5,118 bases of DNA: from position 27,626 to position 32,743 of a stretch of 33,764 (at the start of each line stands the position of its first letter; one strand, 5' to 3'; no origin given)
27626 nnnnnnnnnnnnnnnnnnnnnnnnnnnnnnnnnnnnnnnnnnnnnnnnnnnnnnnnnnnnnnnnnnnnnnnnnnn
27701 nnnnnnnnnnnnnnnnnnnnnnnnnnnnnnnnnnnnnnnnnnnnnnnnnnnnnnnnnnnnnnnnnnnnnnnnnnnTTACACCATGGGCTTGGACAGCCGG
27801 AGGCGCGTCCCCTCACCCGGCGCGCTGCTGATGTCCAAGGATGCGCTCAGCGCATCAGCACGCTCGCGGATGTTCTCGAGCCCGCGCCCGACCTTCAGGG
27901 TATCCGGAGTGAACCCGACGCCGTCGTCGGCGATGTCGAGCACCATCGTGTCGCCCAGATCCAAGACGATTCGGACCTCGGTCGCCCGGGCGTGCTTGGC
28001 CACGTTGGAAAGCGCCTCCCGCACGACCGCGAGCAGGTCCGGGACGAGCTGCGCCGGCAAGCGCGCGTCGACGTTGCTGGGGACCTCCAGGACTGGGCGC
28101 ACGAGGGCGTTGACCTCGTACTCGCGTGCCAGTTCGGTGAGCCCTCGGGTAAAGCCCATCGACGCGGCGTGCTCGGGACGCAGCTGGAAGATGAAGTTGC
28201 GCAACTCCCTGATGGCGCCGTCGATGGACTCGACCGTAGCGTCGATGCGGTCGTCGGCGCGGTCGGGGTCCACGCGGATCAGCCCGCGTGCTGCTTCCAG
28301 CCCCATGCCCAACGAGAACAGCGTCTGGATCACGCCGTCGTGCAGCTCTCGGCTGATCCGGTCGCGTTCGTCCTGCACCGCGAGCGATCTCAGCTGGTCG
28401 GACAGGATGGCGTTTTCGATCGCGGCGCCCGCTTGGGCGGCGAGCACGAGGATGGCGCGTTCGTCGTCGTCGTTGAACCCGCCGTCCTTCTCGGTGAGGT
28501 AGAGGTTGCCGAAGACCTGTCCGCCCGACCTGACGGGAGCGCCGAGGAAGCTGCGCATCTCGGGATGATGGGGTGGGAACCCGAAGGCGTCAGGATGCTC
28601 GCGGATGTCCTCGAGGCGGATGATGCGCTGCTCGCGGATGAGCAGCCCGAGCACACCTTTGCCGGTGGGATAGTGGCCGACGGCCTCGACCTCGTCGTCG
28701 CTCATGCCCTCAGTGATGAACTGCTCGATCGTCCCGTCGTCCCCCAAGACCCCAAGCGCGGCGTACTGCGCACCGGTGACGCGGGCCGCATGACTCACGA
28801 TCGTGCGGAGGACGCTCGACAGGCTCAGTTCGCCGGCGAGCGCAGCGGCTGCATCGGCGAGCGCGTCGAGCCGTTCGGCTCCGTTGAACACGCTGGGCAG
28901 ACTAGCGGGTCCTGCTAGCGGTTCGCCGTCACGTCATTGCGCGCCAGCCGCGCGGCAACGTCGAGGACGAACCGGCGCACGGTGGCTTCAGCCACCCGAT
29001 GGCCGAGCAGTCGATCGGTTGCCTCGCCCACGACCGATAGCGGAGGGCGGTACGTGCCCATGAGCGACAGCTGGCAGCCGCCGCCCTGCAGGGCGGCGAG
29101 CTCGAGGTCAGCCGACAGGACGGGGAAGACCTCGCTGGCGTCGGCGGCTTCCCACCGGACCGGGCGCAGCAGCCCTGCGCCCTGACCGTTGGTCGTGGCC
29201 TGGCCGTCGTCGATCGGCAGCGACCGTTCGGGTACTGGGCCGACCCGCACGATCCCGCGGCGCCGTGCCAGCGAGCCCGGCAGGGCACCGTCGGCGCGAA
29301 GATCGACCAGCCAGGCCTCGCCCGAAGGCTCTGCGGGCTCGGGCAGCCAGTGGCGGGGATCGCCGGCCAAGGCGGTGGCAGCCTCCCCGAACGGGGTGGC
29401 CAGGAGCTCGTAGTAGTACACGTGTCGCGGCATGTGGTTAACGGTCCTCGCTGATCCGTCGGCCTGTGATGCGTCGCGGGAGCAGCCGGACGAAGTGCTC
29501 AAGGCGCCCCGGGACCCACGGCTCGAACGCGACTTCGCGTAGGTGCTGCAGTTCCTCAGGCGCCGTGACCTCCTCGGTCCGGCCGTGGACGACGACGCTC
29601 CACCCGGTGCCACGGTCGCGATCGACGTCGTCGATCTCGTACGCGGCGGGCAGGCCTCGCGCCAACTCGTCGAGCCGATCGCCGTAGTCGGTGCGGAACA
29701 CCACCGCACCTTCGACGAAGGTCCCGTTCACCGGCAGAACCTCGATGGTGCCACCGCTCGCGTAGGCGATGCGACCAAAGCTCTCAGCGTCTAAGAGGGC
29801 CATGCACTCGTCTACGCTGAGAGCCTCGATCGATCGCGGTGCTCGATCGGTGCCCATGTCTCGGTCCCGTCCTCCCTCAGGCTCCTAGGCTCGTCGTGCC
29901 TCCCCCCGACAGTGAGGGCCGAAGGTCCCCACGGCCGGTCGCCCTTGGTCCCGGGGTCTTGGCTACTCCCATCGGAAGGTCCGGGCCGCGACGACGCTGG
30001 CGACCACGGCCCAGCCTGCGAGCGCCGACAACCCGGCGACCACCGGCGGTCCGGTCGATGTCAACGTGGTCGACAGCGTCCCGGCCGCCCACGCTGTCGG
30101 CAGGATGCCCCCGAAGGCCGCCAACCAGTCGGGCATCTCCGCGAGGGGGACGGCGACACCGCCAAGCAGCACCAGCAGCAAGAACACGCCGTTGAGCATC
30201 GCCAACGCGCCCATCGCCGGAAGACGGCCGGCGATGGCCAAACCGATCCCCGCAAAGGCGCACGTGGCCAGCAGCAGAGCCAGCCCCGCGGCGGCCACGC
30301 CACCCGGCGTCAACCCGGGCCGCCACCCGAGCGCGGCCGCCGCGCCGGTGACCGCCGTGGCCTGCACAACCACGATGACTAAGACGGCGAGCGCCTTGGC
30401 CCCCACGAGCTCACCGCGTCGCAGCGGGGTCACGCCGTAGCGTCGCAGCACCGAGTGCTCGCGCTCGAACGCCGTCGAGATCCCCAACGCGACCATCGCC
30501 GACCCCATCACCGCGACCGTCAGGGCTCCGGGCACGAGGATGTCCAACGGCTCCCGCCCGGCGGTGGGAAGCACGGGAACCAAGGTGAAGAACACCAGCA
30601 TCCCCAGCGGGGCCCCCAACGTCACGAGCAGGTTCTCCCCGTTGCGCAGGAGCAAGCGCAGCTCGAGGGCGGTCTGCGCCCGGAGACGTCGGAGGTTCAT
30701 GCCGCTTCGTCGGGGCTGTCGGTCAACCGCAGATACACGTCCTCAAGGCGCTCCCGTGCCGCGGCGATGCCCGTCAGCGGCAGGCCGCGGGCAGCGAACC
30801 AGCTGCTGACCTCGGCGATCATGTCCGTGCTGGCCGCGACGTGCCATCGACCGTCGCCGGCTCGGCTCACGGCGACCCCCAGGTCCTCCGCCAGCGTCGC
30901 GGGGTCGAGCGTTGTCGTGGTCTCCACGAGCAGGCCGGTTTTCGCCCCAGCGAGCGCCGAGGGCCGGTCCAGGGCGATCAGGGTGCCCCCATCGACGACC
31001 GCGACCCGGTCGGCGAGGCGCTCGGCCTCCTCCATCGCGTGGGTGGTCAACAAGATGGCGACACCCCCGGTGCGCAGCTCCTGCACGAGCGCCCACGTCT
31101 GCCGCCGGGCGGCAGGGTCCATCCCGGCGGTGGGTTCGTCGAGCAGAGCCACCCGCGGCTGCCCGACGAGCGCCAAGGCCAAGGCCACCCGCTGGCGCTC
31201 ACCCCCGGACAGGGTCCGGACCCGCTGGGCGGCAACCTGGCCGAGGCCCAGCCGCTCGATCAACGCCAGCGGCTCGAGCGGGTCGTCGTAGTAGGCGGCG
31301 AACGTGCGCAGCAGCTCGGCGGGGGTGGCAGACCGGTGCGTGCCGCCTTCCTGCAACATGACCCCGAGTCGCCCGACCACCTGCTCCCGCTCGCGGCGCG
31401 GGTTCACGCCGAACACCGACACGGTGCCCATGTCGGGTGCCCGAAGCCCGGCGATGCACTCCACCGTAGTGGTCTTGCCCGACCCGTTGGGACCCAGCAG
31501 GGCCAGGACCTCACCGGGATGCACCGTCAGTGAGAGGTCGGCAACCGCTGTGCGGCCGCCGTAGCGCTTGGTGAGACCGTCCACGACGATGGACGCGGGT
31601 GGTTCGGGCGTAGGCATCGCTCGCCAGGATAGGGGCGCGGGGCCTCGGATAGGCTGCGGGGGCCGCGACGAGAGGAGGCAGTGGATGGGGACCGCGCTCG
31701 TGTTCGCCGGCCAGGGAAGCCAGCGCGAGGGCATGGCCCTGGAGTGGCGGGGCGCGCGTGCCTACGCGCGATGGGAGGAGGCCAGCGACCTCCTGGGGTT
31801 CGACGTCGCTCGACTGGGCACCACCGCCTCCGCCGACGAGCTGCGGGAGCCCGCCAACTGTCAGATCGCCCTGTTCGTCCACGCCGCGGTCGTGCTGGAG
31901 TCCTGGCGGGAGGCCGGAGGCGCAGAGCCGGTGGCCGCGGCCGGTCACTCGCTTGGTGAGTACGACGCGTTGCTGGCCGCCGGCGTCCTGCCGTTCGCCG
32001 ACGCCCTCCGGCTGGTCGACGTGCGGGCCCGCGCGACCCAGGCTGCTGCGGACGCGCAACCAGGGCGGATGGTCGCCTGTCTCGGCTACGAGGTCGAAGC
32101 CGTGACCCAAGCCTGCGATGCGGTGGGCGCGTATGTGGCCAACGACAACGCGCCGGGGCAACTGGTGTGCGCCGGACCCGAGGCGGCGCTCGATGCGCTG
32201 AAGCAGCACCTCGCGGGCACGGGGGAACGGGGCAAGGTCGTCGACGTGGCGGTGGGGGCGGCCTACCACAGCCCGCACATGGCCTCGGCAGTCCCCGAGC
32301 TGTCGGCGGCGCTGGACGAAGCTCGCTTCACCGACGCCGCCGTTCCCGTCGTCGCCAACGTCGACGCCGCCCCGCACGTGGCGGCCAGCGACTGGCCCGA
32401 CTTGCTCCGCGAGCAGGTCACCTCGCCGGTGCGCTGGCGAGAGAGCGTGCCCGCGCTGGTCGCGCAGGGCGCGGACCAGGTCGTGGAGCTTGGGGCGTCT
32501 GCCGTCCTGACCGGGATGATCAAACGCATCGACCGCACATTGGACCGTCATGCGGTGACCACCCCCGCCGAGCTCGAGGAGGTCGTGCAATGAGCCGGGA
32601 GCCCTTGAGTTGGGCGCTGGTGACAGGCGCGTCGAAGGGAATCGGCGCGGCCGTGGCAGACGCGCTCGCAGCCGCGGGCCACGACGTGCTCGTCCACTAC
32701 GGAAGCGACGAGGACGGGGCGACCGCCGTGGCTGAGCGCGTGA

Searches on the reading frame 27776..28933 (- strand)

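Call 18: search_protein_families(library=pfam, proteins=[window:27776-28933:-], max_evalue=0.001)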
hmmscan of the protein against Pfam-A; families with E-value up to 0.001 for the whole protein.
window:27776-28933:- (385 aa): 5 families
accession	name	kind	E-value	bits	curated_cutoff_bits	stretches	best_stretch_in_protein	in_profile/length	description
PF13185.12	GAF_2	-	1.3e-22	80.9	28.6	1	36-173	2-136/136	GAF domain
PF07730.19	HisKA_3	-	2.1e-19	70.3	24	1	189-254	1-66/68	Histidine kinase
PF01590.32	GAF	-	1.6e-17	64.7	22.4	1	38-172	2-133/133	GAF domain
PF02518.31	HATPase_c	-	2e-11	44.7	26.4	1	299-383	5-108/111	Histidine kinase-, DNA gyrase B-, and HSP90-like ATPase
PF13581.12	HATPase_c_2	-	4e-06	27.3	27.4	1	279-362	9-112/127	Histidine kinase-like ATPase domain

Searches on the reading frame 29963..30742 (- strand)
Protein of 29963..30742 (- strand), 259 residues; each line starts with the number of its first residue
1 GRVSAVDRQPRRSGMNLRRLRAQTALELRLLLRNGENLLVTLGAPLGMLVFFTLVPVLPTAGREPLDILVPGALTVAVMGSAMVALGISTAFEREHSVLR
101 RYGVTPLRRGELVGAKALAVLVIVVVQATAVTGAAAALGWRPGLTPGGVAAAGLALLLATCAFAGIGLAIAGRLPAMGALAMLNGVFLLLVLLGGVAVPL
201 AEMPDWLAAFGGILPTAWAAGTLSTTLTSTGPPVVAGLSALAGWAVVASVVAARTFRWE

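Call 18: search_protein_families(library=pfam, proteins=[window:29963-30742:-], max_evalue=0.001)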
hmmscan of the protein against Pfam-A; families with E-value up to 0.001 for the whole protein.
window:29963-30742:- (259 aa): 2 families
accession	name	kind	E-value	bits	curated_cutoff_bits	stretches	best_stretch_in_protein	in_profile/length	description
PF01061.29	ABC2_membrane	-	2e-20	73.7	26.9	1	24-221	7-204/211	ABC-2 type transporter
PF12698.13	ABC2_membrane_3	-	9.7e-11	41.8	31.6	1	68-253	163-346/347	ABC-2 family transporter protein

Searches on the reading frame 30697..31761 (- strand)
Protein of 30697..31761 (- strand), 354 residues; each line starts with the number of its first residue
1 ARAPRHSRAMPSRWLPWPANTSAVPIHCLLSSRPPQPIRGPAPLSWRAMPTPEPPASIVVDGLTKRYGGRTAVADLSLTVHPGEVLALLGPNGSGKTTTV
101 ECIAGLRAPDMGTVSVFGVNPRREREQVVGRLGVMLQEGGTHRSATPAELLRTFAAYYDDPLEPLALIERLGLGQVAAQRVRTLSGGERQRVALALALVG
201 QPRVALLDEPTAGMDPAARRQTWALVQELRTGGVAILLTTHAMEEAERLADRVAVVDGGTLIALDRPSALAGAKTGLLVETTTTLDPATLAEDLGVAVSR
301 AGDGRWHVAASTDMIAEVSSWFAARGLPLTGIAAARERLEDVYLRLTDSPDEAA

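Call 65: search_protein_families(library=pfam, proteins=[window:30697-31761:-], max_evalue=0.01)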
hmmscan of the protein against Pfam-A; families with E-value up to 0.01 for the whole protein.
window:30697-31761:- (354 aa): 6 families
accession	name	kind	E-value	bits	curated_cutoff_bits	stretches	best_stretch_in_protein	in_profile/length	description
PF00005.33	ABC_tran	-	1.9e-29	103.4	25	1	74-212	2-137/137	ABC transporter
PF13304.12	AAA_21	-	1.2e-09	39.1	27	2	183-241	237-298/304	AAA domain, putative AbiEii toxin, Type IV TA system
PF02463.25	SMC_N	-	1.7e-05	24.8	40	0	183-249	136-208/220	RecF/RecN/SMC N terminal domain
PF00590.25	TP_methylase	-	0.003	18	27.8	0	119-173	147-198/212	Tetrapyrrole (Corrin/Porphyrin) Methylases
PF13476.12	AAA_23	-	0.0062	17.6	27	1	87-104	23-40/201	AAA domain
PF13558.12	SbcC_Walker_B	-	0.0074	17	27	0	178-226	27-88/90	SbcC/RAD50-like, Walker B motif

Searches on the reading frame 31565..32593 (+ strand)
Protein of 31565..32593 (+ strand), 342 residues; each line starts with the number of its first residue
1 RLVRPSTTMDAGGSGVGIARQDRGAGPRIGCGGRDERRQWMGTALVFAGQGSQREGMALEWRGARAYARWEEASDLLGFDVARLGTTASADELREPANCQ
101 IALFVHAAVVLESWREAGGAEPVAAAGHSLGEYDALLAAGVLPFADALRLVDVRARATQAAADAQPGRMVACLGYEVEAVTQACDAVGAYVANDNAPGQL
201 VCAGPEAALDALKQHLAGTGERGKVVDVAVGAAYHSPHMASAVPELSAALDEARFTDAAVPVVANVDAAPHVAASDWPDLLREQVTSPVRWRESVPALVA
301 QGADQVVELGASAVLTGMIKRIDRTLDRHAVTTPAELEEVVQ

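Call 65: search_protein_families(library=pfam, proteins=[window:31565-32593:+], max_evalue=0.01)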
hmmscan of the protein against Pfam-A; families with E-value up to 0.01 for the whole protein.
window:31565-32593:+ (342 aa): 2 families
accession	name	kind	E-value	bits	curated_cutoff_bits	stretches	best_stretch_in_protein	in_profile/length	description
PF00698.26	Acyl_transf_1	-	3e-28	99.7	32.7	1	46-321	3-277/319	Acyl transferase domain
PF21683.3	GpP-like_1st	-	0.0081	16.5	27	0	290-332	37-78/85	Mu phage baseplate assembly protein GpP-like, N-terminal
